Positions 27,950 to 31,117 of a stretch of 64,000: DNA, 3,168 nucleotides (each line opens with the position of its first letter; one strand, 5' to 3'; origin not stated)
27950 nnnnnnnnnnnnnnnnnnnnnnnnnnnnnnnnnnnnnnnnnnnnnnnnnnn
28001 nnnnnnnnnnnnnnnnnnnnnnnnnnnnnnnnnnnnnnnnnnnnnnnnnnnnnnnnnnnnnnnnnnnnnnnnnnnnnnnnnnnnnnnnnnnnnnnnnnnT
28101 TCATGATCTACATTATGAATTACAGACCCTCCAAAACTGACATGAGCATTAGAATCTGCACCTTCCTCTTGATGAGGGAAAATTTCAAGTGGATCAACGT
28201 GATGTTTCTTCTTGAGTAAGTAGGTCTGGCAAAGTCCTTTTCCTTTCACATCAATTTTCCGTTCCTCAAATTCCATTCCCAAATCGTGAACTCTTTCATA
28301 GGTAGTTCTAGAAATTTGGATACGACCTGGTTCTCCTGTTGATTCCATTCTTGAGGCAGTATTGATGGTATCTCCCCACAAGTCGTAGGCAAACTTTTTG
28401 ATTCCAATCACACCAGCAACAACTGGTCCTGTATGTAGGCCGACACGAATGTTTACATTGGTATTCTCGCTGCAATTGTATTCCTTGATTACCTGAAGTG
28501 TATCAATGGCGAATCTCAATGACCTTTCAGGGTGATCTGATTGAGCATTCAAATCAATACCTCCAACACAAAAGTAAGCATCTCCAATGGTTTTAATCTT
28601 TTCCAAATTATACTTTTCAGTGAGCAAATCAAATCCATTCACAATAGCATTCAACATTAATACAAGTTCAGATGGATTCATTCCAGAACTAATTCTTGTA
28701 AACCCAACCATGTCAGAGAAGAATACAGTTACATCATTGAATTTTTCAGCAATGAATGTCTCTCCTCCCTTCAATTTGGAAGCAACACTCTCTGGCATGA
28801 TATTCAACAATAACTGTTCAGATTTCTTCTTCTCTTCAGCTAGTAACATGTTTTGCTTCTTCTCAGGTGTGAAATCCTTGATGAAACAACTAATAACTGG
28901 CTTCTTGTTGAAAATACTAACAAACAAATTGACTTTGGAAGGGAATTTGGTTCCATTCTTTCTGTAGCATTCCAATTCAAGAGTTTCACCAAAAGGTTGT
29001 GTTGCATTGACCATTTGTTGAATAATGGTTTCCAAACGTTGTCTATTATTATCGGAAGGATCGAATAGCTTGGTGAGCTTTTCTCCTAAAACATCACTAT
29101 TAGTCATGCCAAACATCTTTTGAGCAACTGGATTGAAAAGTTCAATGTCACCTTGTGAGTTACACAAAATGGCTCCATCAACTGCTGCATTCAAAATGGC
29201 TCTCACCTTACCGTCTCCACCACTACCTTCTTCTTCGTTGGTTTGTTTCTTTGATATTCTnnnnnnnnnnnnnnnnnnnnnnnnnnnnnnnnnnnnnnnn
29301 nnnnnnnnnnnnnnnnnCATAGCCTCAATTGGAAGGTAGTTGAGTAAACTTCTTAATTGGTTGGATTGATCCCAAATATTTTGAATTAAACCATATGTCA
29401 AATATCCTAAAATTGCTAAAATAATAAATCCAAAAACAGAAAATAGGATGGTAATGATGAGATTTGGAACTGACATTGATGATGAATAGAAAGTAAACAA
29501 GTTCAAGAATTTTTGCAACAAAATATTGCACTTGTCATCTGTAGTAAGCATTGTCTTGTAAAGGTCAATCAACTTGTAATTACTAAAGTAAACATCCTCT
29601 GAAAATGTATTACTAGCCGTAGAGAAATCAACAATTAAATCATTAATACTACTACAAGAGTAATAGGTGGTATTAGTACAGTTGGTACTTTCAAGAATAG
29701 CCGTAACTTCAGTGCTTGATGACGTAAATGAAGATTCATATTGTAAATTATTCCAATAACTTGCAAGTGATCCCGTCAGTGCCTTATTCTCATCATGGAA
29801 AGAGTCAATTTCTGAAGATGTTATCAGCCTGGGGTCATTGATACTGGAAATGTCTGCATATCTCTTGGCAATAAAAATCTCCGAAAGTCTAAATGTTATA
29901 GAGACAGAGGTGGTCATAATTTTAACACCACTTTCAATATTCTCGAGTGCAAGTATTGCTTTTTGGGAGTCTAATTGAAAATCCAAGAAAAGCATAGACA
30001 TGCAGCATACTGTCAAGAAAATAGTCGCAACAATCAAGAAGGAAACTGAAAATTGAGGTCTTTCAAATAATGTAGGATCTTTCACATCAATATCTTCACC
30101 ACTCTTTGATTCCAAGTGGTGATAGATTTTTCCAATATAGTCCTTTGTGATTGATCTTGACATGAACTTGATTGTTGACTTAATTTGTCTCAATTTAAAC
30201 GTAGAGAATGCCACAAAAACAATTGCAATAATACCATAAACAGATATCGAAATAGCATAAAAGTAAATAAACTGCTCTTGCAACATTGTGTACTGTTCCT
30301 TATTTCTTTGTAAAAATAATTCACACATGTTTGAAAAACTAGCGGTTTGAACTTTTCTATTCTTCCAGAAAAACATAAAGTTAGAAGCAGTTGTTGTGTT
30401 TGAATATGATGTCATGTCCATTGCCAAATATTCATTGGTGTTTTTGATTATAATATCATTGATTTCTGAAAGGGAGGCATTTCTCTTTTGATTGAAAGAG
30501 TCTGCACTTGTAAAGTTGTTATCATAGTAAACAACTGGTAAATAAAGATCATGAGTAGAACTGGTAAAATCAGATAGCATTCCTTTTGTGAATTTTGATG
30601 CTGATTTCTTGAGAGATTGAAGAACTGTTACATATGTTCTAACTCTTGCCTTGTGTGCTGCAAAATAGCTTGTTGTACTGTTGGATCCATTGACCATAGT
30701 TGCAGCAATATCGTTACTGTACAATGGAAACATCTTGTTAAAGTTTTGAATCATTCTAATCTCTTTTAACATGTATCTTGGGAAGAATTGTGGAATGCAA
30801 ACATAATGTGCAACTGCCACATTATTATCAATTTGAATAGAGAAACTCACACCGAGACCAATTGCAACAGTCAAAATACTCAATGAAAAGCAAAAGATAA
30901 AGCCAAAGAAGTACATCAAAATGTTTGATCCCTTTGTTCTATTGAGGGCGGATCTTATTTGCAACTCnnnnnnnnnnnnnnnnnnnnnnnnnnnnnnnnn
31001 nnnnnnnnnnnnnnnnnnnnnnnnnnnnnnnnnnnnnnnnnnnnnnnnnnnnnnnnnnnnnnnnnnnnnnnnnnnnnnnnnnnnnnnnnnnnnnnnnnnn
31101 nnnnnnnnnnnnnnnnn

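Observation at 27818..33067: A 12-TM nucleotide cyclase carries an internal PAS/PAC sensor and a single catalytic domain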

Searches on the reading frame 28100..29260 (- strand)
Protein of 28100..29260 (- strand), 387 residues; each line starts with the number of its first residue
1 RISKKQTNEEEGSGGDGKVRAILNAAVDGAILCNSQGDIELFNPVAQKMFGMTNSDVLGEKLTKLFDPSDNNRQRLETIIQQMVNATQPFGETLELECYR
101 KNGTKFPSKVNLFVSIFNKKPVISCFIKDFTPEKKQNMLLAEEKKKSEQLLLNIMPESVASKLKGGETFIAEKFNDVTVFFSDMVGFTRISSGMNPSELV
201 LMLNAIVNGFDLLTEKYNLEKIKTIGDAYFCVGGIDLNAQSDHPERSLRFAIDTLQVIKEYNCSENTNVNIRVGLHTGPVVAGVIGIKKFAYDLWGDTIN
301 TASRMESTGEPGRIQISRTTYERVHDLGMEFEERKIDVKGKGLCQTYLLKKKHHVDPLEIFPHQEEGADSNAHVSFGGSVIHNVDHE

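Call 14: search_solved_structures(query=window:28100-29260:-, show_alignments=5, max_evalue=1e-10)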
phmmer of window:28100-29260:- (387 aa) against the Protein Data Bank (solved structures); distinct sequences matched with E-value up to 1e-10: 41.
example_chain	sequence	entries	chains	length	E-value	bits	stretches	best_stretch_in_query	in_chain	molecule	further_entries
9u3p_A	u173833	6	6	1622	2.4e-67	230.7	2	144-357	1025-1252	Adenylate cyclase type 9,Protein M2-1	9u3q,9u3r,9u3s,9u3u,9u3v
7pd4_A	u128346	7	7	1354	3e-67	230.4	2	144-351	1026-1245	Adenylate cyclase 9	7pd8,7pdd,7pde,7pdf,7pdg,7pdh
6r4o_A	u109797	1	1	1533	4.7e-67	229.7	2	144-351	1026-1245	Adenylate cyclase 9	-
6r3q_A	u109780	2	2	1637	5.1e-67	229.6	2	144-351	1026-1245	Adenylate cyclase 9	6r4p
8buz_A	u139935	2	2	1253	1.3e-62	215.1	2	140-375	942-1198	Adenylate cyclase type 8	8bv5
8sl3_A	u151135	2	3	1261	1.1e-60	208.7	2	142-323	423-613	Adenylate cyclase type 5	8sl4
4p2f_A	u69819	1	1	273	9.7e-51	176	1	141-360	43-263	Adenylate cyclase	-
4p2x_A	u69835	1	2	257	1.3e-50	175.6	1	142-360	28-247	Adenylate cyclase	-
4p2m_A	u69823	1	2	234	1.4e-50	175.5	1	143-360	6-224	Adenylate cyclase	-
7yzi_A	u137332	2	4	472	3.8e-50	174.1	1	139-360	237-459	Adenylate cyclase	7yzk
5o5k_A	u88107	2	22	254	4.9e-50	173.7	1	138-349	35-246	Adenylate cyclase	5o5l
7yz9_A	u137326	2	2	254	1.7e-49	172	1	139-351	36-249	Adenylate cyclase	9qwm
9bcv_A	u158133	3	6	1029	1.1e-47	166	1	127-349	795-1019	Atrial natriuretic peptide receptor 1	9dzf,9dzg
9dzh_A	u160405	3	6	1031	1.1e-47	166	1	127-349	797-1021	Atrial natriuretic peptide receptor 1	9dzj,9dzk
9bcl_A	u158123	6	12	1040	1.1e-47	166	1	127-349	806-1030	Atrial natriuretic peptide receptor 1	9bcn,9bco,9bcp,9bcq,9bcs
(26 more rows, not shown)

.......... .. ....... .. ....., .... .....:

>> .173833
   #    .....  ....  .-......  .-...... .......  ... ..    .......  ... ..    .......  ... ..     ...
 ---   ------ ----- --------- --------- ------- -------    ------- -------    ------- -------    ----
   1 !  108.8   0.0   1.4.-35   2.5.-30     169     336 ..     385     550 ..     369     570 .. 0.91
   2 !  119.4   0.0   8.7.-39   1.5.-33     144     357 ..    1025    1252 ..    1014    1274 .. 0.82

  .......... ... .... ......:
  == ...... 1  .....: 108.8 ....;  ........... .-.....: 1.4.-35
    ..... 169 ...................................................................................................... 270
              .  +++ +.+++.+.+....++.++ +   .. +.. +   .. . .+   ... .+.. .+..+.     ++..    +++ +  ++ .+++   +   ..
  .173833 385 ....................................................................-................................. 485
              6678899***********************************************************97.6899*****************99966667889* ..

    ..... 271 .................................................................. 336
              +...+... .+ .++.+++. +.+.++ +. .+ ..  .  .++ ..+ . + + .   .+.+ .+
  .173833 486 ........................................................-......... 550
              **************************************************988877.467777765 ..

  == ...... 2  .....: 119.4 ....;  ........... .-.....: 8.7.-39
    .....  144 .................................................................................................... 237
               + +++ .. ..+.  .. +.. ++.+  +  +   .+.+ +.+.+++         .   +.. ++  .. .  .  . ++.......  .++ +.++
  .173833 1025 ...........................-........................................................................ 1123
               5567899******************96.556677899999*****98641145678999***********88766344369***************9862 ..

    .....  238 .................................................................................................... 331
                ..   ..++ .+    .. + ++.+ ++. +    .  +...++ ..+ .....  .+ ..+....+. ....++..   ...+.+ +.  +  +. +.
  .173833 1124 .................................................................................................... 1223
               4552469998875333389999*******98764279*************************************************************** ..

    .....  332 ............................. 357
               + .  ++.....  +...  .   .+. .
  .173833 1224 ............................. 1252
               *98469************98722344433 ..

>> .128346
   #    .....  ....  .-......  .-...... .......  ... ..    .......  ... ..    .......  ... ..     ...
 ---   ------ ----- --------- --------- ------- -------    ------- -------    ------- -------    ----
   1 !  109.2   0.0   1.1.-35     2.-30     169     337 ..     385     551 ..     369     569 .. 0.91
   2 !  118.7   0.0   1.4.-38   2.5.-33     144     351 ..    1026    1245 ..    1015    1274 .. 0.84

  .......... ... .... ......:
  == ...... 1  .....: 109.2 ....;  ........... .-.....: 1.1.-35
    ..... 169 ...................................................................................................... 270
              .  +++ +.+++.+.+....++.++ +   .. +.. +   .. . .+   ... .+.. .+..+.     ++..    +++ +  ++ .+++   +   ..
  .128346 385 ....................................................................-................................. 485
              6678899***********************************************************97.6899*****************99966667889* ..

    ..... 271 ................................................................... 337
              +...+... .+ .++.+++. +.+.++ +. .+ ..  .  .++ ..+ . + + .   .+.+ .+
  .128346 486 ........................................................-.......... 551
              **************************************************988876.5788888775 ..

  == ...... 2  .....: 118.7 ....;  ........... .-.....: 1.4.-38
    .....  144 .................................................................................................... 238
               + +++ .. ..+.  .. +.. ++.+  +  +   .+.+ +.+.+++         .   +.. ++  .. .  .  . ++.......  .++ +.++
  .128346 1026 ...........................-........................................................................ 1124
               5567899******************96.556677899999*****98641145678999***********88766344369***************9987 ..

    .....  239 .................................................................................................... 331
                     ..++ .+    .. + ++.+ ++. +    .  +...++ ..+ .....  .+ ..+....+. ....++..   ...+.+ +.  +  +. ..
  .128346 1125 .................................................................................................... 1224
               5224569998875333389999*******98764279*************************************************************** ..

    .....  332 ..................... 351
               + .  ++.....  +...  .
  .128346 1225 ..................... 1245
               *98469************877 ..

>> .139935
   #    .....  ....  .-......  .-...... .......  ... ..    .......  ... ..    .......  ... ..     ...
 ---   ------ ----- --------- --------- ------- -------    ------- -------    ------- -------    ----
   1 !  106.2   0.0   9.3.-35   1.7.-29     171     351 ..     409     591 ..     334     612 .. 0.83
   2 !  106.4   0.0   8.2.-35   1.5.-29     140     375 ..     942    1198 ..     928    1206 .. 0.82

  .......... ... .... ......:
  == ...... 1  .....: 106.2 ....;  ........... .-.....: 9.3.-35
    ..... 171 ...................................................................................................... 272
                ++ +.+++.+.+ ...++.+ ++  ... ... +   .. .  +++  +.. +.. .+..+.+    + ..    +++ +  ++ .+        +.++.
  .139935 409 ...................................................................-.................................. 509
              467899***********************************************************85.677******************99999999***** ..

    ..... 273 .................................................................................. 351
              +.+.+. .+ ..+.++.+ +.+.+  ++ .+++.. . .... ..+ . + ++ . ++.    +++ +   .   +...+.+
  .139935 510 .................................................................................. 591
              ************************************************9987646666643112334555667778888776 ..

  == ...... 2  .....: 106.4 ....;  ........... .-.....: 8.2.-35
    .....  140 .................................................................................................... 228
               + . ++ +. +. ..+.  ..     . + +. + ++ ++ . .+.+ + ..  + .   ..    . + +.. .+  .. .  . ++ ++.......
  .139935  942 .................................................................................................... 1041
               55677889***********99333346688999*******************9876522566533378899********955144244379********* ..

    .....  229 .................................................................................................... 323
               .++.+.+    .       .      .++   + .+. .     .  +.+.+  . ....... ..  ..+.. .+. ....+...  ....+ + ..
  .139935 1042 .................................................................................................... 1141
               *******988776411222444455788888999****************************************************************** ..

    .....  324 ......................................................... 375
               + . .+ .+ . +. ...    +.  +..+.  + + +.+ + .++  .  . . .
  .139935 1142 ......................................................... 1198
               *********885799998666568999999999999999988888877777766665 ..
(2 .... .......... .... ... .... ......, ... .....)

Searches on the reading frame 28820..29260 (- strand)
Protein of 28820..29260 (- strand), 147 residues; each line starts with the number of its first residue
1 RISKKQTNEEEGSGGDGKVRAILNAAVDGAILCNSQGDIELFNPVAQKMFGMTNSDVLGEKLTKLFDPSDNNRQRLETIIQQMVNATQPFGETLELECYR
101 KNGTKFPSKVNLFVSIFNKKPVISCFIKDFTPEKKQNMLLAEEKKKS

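Call 22: search_solved_structures(query=window:28820-29260:-, show_alignments=4, max_evalue=0.01)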
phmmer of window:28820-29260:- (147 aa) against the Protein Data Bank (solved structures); distinct sequences matched with E-value up to 0.01: 15.
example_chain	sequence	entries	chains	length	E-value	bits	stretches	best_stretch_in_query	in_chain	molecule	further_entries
1y28_A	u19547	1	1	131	7.6e-08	35.6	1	19-138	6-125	Sensor protein fixL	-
1dp6_A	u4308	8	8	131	9.6e-08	35.3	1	19-138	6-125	FIXL PROTEIN | SENSOR PROTEIN FIXL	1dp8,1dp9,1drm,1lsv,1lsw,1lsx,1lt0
2cmn_A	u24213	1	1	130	1.4e-07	34.8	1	19-138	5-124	SENSOR PROTEIN FIXL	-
8js5_A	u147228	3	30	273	3e-07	33.7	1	18-140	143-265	Sensor protein FixL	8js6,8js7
1xj4_A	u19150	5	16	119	5.9e-06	29.5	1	28-136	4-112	Sensor protein fixL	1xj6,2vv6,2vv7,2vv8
1xj2_A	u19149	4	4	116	9.6e-06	28.8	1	28-136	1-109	Sensor protein fixL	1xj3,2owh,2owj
1v9y_A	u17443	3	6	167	1.4e-05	28.3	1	14-132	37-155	Heme pas sensor protein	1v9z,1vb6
1s66_L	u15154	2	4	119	2.8e-05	27.3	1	16-111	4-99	Hypothetical protein yddU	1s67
1d06_A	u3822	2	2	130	3.3e-05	27.1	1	14-130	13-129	nitrogen fixation regulatory protein fixL | FIXL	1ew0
9bgv_A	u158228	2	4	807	3.4e-05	27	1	12-131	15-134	Oxygen sensor protein DosP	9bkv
9cdr_A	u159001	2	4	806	4.6e-05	26.6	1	12-130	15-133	Oxygen sensor protein DosP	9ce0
9clo_A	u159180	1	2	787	0.00021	24.5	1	27-131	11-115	Oxygen sensor protein DosP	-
9cmf_A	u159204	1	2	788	0.00029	24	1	27-130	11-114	Oxygen sensor protein DosP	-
3mjq_A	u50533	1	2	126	0.0007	22.8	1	24-136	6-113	uncharacterized protein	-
4mn5_A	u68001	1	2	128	0.0097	19.1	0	18-71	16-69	Sensor protein kinase WalK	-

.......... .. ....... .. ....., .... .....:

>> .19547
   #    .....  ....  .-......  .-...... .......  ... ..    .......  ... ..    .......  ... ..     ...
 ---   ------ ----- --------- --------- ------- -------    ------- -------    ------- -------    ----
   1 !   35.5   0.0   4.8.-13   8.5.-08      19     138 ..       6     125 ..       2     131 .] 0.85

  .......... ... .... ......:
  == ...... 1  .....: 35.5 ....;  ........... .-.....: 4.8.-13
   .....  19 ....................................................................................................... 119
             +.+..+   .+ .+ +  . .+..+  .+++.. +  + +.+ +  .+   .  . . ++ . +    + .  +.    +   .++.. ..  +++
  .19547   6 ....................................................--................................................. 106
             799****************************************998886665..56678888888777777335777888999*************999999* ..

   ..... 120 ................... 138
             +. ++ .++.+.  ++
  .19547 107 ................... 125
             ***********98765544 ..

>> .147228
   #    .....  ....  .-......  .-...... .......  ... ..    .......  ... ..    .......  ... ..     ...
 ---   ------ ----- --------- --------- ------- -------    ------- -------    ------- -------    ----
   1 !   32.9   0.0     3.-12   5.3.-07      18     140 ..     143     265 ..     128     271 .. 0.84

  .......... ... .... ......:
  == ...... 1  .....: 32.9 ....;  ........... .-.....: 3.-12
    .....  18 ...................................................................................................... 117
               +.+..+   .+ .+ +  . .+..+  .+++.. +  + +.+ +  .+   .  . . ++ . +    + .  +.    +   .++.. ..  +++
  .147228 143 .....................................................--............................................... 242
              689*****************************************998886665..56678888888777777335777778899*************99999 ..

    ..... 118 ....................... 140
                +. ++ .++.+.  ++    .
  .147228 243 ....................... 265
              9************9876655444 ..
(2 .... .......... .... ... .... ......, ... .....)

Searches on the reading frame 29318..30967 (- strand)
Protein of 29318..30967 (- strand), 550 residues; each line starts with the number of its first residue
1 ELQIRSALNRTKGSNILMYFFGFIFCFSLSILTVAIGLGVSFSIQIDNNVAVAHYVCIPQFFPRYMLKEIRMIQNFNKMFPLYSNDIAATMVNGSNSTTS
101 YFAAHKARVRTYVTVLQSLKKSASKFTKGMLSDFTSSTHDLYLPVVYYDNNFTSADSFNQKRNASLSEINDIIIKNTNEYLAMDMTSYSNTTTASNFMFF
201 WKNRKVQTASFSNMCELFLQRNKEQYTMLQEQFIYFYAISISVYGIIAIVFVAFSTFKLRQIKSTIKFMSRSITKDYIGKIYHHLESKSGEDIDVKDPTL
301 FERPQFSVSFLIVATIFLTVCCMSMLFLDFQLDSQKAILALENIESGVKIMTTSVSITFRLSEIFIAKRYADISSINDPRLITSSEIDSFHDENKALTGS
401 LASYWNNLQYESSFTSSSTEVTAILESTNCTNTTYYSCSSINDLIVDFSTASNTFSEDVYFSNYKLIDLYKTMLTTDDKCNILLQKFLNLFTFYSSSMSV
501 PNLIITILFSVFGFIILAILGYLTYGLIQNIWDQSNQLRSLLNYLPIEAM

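Call 79: search_solved_structures(query=window:29318-30967:-, max_evalue=10)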
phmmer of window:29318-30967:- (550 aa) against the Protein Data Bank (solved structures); distinct sequences matched with E-value up to 10: 1.
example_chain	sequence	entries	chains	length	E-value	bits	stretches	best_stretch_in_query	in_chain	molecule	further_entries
9jj8_l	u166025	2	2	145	0.76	11.9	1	496-528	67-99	Photosystem I reaction center subunit XI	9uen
